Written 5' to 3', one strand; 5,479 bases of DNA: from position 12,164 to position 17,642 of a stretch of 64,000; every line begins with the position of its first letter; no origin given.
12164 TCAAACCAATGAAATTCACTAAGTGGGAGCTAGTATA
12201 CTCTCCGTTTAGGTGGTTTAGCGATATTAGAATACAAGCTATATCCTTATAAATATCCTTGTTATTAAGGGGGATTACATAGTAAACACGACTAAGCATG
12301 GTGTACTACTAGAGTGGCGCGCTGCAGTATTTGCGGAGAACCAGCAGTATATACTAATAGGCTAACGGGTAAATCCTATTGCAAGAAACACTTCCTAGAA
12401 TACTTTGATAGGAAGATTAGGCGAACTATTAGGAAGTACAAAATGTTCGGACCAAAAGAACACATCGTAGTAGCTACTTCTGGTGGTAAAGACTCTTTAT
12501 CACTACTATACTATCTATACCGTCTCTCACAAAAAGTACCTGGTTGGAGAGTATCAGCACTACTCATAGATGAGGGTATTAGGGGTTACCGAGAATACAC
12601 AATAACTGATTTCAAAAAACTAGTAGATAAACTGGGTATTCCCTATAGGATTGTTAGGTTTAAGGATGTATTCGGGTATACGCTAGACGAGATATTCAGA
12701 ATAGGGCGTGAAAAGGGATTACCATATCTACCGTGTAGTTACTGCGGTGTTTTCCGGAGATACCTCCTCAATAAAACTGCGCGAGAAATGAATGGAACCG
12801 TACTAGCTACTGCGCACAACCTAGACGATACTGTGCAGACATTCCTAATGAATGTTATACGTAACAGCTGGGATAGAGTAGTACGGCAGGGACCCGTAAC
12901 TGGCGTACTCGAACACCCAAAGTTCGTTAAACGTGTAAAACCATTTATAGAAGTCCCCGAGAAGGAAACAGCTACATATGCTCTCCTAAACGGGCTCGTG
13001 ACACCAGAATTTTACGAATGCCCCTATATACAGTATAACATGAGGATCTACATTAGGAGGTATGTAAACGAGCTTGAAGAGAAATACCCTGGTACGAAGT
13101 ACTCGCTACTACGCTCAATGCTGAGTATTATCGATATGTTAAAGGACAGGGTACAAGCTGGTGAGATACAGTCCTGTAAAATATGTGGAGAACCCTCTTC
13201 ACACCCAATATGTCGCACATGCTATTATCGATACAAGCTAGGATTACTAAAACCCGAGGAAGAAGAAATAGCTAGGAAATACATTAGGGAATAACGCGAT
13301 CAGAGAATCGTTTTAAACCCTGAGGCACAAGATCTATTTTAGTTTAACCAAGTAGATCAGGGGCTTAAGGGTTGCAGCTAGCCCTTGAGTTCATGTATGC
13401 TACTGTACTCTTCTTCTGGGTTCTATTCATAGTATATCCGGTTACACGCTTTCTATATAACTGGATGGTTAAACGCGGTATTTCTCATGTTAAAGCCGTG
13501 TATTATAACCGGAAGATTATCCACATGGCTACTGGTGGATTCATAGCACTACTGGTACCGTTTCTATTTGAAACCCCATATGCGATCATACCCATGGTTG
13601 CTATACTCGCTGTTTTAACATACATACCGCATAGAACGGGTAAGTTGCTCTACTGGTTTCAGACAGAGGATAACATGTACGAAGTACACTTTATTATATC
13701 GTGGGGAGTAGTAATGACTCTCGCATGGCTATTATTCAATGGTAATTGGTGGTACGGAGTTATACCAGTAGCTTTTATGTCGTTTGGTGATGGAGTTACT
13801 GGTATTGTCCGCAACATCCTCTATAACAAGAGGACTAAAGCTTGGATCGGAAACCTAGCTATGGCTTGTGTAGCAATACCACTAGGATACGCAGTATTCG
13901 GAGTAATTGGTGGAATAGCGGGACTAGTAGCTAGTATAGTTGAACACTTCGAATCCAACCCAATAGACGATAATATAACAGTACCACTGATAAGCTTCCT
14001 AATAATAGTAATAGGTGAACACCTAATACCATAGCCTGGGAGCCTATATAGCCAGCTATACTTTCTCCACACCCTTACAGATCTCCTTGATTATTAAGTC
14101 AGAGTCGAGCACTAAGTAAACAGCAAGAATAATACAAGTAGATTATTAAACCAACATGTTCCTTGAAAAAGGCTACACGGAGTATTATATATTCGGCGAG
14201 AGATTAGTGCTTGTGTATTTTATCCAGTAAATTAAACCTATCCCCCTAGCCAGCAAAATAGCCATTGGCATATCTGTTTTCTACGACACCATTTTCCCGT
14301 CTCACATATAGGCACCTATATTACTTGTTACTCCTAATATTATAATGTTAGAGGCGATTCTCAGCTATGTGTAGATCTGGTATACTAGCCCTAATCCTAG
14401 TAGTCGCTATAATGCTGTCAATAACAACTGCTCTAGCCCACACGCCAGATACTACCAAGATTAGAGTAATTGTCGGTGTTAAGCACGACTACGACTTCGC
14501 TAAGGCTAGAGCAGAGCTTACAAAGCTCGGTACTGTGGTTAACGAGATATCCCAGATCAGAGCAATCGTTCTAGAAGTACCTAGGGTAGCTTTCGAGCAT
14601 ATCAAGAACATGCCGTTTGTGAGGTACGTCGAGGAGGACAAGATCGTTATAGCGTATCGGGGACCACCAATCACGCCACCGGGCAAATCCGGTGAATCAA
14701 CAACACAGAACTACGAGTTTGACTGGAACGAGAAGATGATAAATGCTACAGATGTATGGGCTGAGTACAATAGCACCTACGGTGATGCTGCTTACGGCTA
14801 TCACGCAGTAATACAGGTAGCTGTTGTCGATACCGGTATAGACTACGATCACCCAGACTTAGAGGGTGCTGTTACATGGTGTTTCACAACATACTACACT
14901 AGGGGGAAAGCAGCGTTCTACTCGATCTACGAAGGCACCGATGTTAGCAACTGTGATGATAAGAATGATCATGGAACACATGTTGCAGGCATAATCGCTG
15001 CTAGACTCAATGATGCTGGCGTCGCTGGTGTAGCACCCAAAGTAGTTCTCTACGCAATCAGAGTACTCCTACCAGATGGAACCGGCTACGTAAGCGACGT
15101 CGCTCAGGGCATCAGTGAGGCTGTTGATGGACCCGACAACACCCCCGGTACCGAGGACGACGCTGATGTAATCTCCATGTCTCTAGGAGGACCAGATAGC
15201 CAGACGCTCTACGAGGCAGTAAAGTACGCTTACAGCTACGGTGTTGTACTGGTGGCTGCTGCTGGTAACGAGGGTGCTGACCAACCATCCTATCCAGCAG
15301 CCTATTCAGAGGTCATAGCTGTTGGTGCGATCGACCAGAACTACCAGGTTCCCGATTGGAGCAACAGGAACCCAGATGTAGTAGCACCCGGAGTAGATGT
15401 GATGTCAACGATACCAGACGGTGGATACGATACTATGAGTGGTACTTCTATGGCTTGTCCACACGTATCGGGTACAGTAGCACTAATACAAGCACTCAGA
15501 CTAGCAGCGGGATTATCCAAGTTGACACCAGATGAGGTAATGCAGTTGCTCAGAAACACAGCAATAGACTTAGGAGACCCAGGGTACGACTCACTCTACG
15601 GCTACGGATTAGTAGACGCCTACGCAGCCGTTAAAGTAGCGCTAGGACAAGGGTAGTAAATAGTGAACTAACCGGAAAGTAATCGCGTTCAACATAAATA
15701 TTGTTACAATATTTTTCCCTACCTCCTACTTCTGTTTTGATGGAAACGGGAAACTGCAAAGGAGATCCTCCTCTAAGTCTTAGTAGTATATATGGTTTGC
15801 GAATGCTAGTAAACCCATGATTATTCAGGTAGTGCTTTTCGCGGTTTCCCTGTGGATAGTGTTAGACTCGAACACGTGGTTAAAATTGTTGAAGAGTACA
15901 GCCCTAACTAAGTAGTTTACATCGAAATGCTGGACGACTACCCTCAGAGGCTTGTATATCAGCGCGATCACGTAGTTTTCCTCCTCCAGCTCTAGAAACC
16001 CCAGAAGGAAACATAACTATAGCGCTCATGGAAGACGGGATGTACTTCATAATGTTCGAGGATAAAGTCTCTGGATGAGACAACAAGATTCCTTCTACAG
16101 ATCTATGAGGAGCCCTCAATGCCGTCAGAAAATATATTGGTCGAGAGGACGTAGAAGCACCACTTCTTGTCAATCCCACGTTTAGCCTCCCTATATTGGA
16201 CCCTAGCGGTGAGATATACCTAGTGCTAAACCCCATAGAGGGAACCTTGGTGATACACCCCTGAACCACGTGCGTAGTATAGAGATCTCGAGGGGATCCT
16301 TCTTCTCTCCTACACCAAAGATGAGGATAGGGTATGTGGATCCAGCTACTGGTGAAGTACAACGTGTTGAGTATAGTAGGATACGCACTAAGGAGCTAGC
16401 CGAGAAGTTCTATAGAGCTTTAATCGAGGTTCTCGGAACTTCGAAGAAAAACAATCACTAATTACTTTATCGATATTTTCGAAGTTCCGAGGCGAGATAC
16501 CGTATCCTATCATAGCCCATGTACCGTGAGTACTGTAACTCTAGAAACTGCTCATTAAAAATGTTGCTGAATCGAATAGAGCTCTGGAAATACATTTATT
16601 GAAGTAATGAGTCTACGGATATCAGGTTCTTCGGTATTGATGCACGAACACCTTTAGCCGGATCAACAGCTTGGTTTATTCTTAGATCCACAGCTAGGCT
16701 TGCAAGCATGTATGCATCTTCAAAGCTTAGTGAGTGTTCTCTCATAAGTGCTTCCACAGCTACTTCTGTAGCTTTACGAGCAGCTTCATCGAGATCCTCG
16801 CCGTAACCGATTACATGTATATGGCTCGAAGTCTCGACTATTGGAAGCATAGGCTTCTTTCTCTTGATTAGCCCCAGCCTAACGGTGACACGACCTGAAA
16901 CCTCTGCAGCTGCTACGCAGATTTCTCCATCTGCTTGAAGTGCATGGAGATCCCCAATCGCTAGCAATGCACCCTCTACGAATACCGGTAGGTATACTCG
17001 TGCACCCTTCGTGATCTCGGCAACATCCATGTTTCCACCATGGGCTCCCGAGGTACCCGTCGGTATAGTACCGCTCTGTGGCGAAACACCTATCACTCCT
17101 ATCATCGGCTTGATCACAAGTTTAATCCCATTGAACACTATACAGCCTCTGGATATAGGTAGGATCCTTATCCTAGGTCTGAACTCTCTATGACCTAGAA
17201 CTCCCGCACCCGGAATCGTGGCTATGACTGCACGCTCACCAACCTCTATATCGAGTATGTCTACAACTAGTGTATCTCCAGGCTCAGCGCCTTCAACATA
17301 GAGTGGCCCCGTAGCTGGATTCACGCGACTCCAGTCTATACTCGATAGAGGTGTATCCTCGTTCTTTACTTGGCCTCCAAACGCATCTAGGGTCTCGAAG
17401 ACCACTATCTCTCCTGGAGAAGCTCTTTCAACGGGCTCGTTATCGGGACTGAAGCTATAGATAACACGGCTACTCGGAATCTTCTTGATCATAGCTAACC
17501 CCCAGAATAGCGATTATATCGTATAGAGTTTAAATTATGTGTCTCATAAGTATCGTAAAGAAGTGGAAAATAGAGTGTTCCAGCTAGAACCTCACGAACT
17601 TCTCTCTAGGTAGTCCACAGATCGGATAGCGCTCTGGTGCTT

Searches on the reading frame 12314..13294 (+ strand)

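Call 20: search_protein_families(library=pfam, proteins=[window:12314-13294:+], max_evalue=0.001)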
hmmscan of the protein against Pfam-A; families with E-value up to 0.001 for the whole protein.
window:12314-13294:+ (326 aa): 3 families
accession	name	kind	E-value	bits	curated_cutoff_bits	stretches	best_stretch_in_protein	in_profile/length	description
PF01171.26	ATP_bind_3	-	6.5e-14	52.5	27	1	50-223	1-156/182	PP-loop family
PF22082.2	TtuA_LIM_N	-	1.9e-07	31.5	27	1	3-28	1-26/26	2-thiouridine synthetase TtuA, N-terminal LIM domain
PF03054.22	tRNA_Me_trans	-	5.7e-05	23.3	20.6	1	50-192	2-150/202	tRNA methyl transferase HUP domain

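Call 25: search_protein_families(library=ncbifam, proteins=[window:12314-13294:+], max_evalue=0.0001)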
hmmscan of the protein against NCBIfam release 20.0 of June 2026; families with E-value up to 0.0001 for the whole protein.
window:12314-13294:+ (326 aa): 7 families
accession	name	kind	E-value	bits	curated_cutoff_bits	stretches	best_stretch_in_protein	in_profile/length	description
NF049949.1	tRNAsynTtuAPyrococ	equivalog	3.8e-64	216.7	450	1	3-303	2-287/292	tRNA-5-methyluridine(54) 2-sulfurtransferase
NF047749.1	tRNAThiolNcsA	equivalog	3e-54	184.3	500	1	4-304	3-314/322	tRNA 2-thiolation protein NcsA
TIGR00269.1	TIGR00269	hypoth_equivalog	2.5e-26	92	62.75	1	205-305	1-100/104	TIGR00269 family protein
NF007972.0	PRK10696.1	equivalog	3.5e-24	85.6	272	1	26-272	19-251/295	tRNA 2-thiocytidine(32) synthetase TtcA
TIGR02432.1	lysidine_TilS_N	equivalog_domain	1.2e-16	61.2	93.6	2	149-228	88-165/189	tRNA lysidine(34) synthetase TilS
NF007942.0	PRK10660.1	equivalog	1.4e-06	27.4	606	0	45-115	14-84/439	tRNA lysidine(34) synthetase TilS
NF001138.1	PRK00143.1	equivalog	2.3e-06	26.8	284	1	51-229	2-181/345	tRNA 2-thiouridine(34) synthase MnmA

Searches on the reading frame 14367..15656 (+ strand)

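Call 20: search_protein_families(library=pfam, proteins=[window:14367-15656:+], max_evalue=0.001)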
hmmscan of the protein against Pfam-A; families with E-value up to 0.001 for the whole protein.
window:14367-15656:+ (429 aa): 1 family
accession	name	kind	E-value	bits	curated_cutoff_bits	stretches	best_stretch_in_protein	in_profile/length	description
PF00082.27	Peptidase_S8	-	7.3e-62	209.7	21.8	1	150-414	5-288/288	Subtilase family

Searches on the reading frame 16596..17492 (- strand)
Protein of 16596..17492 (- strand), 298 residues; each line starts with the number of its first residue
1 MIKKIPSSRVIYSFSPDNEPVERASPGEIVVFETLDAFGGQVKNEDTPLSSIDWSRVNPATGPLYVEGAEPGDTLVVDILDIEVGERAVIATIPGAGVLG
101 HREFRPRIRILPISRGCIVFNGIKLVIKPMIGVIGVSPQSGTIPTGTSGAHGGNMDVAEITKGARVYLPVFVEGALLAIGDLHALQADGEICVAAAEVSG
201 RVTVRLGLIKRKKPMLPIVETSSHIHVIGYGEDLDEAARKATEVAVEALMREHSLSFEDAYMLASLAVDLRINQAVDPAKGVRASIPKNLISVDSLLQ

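Call 20: search_protein_families(library=pfam, proteins=[window:16596-17492:-], max_evalue=0.001)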
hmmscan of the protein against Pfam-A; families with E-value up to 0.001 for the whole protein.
window:16596-17492:- (298 aa): 1 family
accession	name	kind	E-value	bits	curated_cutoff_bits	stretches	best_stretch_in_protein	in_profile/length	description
PF03069.20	FmdA_AmdA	-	5.4e-44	151.1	27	2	149-289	207-369/373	Acetamidase/Formamidase family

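Call 25: search_protein_families(library=ncbifam, proteins=[window:16596-17492:-], max_evalue=0.0001)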
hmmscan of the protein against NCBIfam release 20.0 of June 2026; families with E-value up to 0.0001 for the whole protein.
window:16596-17492:- (298 aa): 1 family
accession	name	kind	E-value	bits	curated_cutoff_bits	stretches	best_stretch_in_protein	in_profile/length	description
NF045496.1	FormamaseFmdA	equivalog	2.1e-31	109.1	500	2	149-211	218-281/407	formamidase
